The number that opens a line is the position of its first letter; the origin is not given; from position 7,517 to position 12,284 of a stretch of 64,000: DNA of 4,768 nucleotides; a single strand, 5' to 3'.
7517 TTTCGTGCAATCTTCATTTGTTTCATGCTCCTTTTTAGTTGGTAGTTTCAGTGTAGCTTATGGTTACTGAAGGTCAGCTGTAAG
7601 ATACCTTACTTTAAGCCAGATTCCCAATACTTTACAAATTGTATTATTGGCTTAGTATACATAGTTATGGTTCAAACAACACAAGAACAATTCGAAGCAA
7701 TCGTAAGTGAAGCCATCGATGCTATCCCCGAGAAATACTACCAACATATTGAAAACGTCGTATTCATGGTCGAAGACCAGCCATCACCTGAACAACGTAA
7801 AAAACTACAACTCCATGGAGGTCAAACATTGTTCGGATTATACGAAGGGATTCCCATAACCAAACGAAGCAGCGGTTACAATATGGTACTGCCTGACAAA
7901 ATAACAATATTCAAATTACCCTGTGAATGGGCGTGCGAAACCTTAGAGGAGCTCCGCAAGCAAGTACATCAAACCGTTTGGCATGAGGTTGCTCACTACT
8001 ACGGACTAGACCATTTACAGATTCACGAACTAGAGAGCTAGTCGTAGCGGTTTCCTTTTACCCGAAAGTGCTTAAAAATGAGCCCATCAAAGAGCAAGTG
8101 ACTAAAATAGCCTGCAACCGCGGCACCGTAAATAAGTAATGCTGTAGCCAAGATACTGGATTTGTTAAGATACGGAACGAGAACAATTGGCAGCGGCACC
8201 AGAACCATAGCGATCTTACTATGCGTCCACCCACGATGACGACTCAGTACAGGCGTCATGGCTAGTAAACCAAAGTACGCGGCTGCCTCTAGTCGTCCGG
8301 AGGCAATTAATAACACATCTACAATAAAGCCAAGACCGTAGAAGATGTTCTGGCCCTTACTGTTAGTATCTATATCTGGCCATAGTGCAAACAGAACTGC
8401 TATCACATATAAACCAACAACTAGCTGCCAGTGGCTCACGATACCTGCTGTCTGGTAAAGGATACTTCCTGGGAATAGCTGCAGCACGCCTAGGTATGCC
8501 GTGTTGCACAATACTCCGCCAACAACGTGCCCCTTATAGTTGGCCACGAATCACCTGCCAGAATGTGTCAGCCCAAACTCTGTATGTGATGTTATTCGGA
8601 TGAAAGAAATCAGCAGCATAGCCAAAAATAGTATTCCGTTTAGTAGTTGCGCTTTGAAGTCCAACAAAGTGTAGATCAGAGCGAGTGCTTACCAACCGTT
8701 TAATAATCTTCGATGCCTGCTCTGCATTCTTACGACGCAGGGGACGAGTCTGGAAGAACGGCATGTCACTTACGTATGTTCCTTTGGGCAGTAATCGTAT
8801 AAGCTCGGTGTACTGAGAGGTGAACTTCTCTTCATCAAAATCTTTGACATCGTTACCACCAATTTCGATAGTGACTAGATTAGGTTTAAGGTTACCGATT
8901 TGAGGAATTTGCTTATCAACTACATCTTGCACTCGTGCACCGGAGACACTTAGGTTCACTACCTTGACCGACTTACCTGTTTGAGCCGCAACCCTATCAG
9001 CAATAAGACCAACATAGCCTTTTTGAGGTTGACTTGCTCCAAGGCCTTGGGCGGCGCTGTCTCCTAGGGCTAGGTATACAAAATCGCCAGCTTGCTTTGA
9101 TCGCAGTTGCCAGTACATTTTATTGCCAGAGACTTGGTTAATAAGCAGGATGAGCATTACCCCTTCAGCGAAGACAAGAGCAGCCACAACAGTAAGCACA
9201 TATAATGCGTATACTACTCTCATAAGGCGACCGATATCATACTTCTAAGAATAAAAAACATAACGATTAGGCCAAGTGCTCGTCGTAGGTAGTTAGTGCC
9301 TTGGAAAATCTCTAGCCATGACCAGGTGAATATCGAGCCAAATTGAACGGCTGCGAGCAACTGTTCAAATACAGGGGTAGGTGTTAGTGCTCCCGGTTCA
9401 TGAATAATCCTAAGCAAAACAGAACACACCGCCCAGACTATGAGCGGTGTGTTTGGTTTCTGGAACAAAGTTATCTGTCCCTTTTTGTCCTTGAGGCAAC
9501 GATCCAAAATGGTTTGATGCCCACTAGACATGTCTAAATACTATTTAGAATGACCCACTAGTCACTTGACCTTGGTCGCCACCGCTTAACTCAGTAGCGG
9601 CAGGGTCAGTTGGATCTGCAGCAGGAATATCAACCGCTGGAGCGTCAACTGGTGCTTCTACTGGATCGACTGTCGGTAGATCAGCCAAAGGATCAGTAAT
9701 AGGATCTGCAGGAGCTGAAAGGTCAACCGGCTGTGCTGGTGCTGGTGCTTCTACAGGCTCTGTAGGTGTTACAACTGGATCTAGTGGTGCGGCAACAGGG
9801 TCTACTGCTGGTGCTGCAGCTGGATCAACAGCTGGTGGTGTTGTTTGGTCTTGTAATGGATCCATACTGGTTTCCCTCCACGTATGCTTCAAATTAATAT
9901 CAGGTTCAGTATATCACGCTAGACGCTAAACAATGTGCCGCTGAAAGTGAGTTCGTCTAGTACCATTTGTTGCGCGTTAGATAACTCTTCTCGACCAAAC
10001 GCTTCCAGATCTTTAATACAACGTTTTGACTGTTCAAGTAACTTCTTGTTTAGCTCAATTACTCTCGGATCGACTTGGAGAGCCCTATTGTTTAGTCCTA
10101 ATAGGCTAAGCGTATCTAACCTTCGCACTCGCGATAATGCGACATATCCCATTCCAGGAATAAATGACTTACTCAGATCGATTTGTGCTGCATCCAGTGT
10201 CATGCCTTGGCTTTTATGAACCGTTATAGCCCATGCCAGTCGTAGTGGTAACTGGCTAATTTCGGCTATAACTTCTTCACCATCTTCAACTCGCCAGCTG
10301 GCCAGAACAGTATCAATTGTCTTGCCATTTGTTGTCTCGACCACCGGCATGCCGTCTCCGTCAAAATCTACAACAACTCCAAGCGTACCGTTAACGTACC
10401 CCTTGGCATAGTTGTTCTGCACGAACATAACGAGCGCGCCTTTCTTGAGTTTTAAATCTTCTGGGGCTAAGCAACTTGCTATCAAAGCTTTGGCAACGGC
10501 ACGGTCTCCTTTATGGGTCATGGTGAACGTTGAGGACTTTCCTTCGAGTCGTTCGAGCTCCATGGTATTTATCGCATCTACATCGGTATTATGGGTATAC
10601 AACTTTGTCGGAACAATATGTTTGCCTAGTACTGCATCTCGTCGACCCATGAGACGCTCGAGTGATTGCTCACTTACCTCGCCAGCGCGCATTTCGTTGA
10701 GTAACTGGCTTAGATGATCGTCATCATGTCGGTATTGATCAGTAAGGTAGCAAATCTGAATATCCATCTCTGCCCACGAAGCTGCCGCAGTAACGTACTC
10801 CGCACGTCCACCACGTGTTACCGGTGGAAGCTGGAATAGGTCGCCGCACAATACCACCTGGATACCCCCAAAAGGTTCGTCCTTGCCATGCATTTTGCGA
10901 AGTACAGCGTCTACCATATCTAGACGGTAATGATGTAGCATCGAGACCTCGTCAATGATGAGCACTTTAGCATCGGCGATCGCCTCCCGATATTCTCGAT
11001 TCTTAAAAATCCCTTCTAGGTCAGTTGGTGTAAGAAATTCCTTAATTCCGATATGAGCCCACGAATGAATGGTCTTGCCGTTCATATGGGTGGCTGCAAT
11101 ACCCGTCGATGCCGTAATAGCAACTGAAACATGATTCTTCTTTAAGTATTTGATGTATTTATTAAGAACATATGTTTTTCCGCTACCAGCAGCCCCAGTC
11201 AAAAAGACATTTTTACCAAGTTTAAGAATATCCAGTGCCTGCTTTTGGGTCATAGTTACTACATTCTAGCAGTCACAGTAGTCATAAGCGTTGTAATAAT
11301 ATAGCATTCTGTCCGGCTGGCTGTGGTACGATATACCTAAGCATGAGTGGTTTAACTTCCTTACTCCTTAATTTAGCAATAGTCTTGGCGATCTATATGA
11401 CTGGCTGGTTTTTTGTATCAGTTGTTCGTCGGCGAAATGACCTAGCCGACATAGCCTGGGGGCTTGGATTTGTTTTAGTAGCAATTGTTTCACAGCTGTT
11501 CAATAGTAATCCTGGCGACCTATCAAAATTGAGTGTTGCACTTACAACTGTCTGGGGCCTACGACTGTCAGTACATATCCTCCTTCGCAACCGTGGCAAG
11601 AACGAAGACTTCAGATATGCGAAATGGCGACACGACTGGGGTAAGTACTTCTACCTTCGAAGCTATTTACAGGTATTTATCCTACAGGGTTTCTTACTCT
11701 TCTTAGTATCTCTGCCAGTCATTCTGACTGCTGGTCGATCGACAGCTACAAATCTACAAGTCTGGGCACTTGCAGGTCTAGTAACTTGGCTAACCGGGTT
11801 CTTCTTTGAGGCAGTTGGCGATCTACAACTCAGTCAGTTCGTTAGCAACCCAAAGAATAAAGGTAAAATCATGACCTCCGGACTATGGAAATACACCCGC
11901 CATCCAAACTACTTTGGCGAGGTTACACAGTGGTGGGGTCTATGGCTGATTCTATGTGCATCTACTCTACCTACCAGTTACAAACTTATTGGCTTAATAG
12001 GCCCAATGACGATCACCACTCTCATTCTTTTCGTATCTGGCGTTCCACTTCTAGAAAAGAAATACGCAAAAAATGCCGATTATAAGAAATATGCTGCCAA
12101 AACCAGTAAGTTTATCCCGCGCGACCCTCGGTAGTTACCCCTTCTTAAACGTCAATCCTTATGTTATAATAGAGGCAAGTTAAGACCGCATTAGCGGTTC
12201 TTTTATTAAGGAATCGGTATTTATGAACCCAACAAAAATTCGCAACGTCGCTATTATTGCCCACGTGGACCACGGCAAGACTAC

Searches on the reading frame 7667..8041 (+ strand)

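Call 50: search_protein_families(library=pfam, proteins=[window:7667-8041:+], max_evalue=0.0001)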
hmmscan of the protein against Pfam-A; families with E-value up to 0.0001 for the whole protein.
window:7667-8041:+ (124 aa): 1 family
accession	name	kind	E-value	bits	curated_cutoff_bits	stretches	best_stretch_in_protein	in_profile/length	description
PF06262.17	Zincin_1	-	7.3e-27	93.6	22.4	1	28-122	1-95/97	Zincin-like metallopeptidase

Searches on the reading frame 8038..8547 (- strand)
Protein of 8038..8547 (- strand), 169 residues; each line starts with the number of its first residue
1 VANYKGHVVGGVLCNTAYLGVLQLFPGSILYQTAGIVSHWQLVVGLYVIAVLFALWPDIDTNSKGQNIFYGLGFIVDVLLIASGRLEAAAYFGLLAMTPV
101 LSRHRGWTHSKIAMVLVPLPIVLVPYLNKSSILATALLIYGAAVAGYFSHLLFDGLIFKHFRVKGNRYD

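Call 50: search_protein_families(library=pfam, proteins=[window:8038-8547:-], max_evalue=0.0001)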
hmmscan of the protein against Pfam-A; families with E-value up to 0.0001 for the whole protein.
window:8038-8547:- (169 aa): 1 family
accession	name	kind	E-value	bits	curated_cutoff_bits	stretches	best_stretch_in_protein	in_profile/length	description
PF04307.19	YdjM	-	2.1e-11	44.1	29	1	5-156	4-108/176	YdjM inner membrane protein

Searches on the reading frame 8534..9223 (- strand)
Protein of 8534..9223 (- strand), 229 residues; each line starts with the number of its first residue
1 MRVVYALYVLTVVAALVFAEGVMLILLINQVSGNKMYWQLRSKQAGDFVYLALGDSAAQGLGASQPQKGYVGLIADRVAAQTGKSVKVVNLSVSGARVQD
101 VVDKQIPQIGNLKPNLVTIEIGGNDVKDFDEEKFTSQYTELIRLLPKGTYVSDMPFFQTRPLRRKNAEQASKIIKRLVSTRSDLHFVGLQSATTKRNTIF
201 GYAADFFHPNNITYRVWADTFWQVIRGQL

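Call 50: search_protein_families(library=pfam, proteins=[window:8534-9223:-], max_evalue=0.0001)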
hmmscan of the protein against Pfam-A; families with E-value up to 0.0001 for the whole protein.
window:8534-9223:- (229 aa): 2 families
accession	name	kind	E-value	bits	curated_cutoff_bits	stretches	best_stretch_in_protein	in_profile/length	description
PF13472.12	Lipase_GDSL_2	-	8.3e-21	75.7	32.9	1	52-215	1-177/178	GDSL-like Lipase/Acylhydrolase family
PF00657.28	Lipase_GDSL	-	7.2e-14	52.9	23.6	1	50-219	1-206/208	GDSL-like Lipase/Acylhydrolase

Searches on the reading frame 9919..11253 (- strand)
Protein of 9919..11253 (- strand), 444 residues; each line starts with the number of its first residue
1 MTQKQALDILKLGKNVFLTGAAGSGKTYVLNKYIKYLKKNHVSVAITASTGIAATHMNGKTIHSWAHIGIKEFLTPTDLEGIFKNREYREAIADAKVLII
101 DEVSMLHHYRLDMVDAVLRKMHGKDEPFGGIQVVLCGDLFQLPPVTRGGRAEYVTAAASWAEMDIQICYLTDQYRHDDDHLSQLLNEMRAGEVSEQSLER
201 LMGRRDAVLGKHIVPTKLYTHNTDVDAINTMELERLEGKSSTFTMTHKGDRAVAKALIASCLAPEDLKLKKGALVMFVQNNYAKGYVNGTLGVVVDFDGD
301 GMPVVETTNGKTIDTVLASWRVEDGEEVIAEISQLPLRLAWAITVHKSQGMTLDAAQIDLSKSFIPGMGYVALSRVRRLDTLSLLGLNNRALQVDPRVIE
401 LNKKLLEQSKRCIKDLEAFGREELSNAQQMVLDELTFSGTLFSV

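Call 48: find_encoding_contigs(protein=window:9919-11253:-, flank=10000, max_places=1)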
Protein window:9919-11253:- (444 aa): no gene with exactly this product is on record in the collection.

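Call 51: search_protein_families(library=pfam, proteins=[window:9919-11253:-], max_evalue=0.0001)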
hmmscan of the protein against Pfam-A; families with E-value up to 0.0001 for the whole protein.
window:9919-11253:- (444 aa): 7 families
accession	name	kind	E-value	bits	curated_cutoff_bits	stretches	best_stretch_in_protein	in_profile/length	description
PF05970.20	PIF1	-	5.1e-40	137.9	25.9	1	11-191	20-215/223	PIF1-like helicase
PF13604.12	AAA_30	-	1.5e-18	67.6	27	1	3-199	6-178/191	AAA domain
PF13245.12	AAA_19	-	4.8e-18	66.1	25.1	1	3-146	1-133/134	AAA domain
PF21530.3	Pif1_2B_dom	-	2.1e-08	34.2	23.9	1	256-297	5-47/47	DNA helicase Pif1, 2B domain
PF01443.25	Viral_helicase1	-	5.3e-07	30.1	21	0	18-67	3-52/228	Viral superfamily 1 RNA helicase core domain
PF13401.12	AAA_22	-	1.4e-06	29.1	27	1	15-138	7-123/130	AAA domain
PF00270.35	DEAD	-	4.9e-05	23.6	26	0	3-50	4-54/167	DEAD/DEAH box helicase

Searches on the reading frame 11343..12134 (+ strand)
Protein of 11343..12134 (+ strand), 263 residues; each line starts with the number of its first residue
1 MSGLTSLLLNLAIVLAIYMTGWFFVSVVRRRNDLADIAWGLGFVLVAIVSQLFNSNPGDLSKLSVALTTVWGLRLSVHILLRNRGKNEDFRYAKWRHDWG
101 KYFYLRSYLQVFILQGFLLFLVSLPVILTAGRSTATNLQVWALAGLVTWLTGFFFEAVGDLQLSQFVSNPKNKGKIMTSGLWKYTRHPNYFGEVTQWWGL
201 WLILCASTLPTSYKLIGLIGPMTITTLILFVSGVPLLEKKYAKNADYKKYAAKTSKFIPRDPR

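Call 51: search_protein_families(library=pfam, proteins=[window:11343-12134:+], max_evalue=0.0001)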
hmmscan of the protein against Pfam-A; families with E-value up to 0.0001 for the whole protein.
window:11343-12134:+ (263 aa): 3 families
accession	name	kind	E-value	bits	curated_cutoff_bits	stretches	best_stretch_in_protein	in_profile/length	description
PF06966.17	DUF1295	-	1.2e-69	234.8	20.4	1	22-254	1-235/235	Protein of unknown function (DUF1295)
PF02544.21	Steroid_dh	-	1.3e-08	35.4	22.6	1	141-215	41-114/150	3-oxo-5-alpha-steroid 4-dehydrogenase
PF04140.19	ICMT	-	3.4e-05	24.6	24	1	171-207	30-66/95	Isoprenylcysteine carboxyl methyltransferase (ICMT) family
